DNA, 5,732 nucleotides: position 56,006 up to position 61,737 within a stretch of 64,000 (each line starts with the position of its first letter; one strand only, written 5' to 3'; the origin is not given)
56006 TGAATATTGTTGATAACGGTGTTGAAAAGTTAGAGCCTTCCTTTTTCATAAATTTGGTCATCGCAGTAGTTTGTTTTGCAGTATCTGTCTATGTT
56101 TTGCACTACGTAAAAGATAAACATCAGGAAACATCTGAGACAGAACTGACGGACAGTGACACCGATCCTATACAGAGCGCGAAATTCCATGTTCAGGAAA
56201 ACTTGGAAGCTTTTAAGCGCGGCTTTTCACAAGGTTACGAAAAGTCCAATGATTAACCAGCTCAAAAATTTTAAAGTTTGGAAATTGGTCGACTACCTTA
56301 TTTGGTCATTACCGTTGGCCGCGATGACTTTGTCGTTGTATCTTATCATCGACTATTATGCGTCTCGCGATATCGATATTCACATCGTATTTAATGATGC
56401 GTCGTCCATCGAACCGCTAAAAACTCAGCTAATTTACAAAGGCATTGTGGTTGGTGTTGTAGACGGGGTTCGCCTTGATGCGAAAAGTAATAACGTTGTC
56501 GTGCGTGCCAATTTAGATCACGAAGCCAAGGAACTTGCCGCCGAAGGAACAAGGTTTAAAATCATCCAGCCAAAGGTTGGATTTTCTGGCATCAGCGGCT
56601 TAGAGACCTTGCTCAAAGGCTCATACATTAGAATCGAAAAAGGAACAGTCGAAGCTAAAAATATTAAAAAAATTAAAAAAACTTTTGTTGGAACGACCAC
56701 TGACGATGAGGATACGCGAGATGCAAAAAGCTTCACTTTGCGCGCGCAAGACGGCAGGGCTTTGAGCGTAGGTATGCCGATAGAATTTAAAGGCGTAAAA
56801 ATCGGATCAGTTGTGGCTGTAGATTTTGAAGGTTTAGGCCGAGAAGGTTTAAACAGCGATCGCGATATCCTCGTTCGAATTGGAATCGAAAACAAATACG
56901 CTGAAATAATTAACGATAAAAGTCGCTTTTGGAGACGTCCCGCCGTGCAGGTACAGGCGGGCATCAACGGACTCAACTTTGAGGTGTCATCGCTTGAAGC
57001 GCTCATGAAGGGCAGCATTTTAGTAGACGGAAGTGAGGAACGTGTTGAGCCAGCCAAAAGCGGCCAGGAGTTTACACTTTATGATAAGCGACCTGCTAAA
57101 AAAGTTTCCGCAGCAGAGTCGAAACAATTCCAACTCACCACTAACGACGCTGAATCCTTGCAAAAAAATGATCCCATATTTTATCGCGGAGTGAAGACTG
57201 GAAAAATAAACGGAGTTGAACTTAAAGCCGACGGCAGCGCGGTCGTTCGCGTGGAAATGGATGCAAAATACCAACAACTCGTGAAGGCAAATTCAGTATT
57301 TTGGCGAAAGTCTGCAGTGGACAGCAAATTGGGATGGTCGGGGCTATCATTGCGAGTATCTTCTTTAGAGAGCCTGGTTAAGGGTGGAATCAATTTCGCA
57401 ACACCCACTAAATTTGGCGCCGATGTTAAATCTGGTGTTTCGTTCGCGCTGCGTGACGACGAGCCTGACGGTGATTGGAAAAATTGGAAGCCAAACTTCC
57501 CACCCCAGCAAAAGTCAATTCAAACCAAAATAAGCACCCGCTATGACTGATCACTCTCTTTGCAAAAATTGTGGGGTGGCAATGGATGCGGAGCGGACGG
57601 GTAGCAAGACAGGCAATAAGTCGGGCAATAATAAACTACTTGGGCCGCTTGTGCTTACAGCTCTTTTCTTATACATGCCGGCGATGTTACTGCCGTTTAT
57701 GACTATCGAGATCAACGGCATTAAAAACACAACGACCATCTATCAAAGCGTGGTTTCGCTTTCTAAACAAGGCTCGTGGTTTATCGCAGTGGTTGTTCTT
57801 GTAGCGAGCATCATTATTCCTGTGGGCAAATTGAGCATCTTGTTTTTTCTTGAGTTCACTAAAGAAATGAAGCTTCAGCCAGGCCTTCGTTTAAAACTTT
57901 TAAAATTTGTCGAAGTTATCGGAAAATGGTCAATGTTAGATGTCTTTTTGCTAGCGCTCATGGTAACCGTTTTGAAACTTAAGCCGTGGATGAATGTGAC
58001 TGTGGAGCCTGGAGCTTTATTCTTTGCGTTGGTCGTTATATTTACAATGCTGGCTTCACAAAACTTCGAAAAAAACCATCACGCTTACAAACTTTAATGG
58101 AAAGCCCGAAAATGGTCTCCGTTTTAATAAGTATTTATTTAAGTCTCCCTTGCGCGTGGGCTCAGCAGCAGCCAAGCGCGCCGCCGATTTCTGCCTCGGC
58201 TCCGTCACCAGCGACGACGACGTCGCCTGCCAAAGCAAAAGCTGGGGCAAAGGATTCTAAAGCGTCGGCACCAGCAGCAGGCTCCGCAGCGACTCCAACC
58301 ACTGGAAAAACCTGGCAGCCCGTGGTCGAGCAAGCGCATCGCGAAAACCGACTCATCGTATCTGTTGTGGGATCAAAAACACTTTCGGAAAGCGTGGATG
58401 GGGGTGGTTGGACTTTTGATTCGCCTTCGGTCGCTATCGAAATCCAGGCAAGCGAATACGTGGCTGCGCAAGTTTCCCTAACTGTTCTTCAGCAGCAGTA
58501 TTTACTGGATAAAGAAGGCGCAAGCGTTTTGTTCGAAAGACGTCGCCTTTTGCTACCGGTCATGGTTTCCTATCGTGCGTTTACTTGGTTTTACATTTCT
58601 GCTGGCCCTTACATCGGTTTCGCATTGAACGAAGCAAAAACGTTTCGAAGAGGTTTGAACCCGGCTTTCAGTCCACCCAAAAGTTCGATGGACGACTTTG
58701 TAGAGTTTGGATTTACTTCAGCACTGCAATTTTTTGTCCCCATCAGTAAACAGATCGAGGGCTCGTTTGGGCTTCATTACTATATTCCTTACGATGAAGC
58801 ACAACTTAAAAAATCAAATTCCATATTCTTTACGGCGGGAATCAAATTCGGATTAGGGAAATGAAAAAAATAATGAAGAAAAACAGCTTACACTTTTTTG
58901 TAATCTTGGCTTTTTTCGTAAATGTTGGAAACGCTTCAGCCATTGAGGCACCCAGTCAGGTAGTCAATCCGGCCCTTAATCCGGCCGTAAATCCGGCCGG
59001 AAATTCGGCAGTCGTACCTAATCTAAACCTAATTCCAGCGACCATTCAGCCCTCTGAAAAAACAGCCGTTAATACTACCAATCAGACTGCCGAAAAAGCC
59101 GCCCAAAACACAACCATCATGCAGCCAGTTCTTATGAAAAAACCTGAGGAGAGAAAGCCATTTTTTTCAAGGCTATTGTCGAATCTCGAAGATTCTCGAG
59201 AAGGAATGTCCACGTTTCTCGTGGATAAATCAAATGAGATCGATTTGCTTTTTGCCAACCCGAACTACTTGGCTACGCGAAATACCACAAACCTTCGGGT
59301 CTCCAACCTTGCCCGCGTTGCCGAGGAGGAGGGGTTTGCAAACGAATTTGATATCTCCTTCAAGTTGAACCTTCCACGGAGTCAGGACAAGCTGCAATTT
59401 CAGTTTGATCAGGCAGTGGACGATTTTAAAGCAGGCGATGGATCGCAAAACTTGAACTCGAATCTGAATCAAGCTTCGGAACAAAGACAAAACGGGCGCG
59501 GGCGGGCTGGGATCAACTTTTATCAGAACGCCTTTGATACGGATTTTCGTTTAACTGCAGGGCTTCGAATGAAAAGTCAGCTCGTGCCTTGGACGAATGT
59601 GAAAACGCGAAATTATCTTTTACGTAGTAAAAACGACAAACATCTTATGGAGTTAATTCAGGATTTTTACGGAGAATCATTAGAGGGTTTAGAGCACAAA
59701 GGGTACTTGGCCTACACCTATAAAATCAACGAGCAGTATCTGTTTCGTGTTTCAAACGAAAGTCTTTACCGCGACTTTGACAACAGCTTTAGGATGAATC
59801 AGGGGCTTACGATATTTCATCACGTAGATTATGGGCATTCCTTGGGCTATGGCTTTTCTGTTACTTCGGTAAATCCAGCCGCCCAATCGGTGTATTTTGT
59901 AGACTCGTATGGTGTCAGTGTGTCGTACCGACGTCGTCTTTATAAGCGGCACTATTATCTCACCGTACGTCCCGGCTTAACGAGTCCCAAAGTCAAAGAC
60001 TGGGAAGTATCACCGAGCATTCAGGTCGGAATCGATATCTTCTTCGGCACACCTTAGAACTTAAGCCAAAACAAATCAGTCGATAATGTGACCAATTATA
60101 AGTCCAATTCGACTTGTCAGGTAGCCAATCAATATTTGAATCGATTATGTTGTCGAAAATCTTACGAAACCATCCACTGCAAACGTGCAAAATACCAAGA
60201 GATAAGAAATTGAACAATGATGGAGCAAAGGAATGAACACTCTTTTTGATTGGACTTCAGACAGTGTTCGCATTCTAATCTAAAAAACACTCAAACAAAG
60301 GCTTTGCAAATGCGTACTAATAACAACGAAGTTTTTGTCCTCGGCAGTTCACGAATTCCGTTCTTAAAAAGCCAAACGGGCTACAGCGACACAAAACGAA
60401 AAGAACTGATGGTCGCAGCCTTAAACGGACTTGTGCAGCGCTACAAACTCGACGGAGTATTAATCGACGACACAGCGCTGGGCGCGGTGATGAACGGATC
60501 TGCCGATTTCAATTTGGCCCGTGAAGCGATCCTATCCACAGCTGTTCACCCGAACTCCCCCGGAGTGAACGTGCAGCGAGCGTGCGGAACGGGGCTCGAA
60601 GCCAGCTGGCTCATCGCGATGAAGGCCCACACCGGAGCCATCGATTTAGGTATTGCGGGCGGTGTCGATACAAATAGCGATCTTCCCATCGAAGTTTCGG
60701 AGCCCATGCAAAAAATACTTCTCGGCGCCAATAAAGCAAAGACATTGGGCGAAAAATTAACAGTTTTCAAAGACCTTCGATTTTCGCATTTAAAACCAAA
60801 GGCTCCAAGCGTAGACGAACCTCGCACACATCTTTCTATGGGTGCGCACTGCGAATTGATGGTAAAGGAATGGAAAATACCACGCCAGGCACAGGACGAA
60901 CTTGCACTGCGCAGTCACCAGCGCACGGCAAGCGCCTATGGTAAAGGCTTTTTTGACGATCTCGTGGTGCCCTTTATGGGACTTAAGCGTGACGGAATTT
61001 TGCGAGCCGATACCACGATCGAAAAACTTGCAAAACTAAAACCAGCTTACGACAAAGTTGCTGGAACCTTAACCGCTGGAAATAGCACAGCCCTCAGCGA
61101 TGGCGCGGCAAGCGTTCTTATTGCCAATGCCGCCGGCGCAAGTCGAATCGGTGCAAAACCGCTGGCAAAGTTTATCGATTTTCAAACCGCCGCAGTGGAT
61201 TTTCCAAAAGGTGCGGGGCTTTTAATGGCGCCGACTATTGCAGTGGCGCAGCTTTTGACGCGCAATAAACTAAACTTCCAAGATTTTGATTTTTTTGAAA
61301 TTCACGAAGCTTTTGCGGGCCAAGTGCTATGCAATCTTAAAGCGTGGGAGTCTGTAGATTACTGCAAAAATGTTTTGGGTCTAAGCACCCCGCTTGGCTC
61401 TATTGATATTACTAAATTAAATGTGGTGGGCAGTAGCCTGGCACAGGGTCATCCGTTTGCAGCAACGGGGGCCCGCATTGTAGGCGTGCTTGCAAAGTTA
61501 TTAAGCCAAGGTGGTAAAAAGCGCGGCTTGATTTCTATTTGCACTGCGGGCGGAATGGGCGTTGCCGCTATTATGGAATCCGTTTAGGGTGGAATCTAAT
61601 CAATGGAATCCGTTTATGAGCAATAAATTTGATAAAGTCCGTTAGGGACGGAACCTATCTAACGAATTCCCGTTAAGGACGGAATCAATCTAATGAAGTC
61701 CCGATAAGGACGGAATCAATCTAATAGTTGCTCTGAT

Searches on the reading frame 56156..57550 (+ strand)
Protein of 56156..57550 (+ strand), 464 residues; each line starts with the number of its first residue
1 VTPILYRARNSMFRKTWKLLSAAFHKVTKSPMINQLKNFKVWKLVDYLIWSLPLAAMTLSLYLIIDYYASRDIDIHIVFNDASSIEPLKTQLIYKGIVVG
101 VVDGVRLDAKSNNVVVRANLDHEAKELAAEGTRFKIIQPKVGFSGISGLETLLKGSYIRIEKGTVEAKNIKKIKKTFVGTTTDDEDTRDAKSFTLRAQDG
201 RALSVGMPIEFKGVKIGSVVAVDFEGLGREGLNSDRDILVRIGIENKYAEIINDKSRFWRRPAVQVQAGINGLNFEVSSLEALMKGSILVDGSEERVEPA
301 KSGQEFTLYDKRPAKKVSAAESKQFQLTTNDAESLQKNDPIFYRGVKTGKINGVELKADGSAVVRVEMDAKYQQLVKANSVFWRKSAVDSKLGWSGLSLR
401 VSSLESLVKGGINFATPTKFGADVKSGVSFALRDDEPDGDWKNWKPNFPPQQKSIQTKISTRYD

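Call 10: search_protein_families(library=pfam, proteins=[window:56156-57550:+], max_evalue=0.01)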
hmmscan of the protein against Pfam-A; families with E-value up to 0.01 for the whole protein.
window:56156-57550:+ (464 aa): 1 family
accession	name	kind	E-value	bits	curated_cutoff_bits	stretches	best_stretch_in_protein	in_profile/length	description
PF02470.25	MlaD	-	2.6e-29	101.7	25.1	3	323-381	3-62/81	MlaD protein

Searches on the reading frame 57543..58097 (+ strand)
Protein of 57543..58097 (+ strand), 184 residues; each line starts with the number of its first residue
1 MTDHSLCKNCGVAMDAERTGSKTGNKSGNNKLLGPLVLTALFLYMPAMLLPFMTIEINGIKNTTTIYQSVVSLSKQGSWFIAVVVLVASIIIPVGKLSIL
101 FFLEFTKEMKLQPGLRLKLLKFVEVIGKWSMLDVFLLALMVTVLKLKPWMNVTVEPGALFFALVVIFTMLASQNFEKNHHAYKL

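Call 51: search_protein_families(library=pfam, proteins=[window:57543-58097:+], max_evalue=0.01)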
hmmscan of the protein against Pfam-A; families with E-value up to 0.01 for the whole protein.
window:57543-58097:+ (184 aa): 1 family
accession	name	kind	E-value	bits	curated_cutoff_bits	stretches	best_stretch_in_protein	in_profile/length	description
PF04403.18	PqiA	-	4.3e-42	144.1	23.8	1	36-178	7-149/156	Paraquat-inducible protein A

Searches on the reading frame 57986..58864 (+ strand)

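Call 51: search_protein_families(library=pfam, proteins=[window:57986-58864:+], max_evalue=0.01)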
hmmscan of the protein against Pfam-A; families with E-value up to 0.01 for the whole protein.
window:57986-58864:+ (292 aa): 1 family
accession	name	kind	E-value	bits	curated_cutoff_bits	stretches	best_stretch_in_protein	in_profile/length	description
PF13568.12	OMP_b-brl_2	-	0.0093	16.5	27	0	150-258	45-161/175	Outer membrane protein beta-barrel domain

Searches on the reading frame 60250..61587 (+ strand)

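Call 51: search_protein_families(library=pfam, proteins=[window:60250-61587:+], max_evalue=0.01)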
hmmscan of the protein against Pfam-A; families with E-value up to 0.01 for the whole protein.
window:60250-61587:+ (445 aa): 2 families
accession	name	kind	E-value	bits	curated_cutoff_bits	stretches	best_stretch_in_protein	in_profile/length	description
PF00108.29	Thiolase_N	-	6.4e-47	160.5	26.4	1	28-293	1-258/260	Thiolase, N-terminal domain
PF02803.24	Thiolase_C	-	8.3e-30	103.4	27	1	303-443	2-122/123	Thiolase, C-terminal domain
